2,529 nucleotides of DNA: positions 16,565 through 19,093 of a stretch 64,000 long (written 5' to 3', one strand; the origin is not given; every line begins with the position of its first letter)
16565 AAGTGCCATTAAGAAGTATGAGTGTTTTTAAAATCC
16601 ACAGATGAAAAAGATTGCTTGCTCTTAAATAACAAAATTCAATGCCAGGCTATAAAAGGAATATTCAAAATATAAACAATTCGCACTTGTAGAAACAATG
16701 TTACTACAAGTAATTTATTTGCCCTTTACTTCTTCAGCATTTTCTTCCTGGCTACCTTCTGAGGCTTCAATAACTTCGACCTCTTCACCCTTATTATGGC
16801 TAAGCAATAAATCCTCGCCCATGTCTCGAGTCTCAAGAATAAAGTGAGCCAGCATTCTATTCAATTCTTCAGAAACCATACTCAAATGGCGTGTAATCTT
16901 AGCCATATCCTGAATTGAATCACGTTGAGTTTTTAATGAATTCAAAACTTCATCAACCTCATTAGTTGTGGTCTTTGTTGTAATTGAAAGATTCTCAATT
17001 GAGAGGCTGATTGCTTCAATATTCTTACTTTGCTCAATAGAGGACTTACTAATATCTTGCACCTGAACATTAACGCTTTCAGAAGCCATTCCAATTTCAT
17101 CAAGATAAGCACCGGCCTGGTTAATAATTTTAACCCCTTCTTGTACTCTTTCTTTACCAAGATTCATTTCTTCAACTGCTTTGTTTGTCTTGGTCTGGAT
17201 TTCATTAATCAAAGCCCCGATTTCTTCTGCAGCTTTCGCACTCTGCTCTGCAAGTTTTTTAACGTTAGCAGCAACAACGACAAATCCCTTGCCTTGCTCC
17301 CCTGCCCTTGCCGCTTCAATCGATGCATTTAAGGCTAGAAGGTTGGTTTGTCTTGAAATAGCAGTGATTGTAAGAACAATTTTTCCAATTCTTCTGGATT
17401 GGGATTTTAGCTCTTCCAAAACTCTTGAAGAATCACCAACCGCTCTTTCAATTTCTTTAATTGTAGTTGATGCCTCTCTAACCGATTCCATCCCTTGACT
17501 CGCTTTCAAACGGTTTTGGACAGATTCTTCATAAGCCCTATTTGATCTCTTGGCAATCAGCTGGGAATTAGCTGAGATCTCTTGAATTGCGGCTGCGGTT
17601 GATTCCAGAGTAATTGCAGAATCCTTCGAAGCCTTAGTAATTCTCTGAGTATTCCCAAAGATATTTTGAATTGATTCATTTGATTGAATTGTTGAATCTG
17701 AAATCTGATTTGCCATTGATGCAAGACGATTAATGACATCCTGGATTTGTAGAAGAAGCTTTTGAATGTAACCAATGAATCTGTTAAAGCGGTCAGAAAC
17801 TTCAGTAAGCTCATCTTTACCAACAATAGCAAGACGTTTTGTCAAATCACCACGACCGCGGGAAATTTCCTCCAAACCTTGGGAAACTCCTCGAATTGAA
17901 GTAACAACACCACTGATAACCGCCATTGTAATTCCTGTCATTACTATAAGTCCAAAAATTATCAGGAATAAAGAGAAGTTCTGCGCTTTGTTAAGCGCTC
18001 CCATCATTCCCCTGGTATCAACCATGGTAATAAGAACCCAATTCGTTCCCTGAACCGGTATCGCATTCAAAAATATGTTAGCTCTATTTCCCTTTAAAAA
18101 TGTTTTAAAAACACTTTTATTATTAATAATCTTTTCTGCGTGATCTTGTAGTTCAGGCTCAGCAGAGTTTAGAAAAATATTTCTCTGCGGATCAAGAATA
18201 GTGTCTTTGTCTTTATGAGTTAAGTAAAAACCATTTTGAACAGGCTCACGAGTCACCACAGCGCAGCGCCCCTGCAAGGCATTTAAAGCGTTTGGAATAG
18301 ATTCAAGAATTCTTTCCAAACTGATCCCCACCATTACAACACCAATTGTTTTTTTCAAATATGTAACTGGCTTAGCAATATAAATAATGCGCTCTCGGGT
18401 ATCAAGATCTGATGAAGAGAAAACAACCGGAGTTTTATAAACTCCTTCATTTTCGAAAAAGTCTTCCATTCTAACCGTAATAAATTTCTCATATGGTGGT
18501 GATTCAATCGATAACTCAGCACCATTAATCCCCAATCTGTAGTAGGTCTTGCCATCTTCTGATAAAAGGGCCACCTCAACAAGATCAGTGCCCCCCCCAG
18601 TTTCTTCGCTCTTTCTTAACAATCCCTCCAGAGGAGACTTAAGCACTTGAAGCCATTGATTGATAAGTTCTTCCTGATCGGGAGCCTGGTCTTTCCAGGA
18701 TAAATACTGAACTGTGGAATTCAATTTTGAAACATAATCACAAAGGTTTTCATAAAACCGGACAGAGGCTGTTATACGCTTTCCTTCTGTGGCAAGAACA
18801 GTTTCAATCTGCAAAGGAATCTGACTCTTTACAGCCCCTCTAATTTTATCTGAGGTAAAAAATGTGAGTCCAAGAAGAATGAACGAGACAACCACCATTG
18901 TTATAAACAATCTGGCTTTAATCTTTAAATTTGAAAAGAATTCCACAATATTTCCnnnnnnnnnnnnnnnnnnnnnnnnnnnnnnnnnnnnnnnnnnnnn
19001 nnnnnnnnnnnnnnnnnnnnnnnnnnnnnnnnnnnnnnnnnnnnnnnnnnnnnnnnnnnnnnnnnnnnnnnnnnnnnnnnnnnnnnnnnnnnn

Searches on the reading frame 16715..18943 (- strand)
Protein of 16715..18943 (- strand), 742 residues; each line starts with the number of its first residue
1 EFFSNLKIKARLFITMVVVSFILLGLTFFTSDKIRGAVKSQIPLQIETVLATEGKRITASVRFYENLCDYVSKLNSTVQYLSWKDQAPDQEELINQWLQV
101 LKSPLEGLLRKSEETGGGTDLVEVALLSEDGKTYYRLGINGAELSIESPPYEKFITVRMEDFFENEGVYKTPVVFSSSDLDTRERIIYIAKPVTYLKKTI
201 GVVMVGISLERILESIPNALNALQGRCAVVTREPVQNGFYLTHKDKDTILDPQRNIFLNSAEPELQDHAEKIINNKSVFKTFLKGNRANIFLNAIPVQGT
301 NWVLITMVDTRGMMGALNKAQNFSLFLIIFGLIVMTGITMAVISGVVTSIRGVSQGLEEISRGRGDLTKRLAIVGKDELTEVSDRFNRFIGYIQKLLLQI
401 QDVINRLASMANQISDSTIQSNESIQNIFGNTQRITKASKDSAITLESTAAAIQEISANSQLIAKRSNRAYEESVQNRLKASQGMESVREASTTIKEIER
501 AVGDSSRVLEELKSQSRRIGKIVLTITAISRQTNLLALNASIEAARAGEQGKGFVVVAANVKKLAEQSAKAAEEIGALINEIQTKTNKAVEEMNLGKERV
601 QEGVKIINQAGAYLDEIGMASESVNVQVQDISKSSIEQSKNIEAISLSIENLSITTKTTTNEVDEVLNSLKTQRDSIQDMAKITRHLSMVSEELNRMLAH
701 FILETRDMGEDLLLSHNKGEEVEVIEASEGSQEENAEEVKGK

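Call 51: search_protein_families(library=pfam, proteins=[window:16715-18943:-])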
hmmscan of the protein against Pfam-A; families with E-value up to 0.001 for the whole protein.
window:16715-18943:- (742 aa): 3 families
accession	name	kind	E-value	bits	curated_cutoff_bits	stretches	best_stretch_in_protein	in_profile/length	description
PF00015.26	MCPsignal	-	1.8e-41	142.3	34.6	1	487-652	3-168/172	Methyl-accepting chemotaxis protein (MCP) signalling domain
PF00672.30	HAMP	-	4.7e-07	30.5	25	1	346-394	6-52/53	HAMP domain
PF06103.16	DUF948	-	0.00073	20.1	37.2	0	390-461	14-85/89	Bacterial protein of unknown function (DUF948)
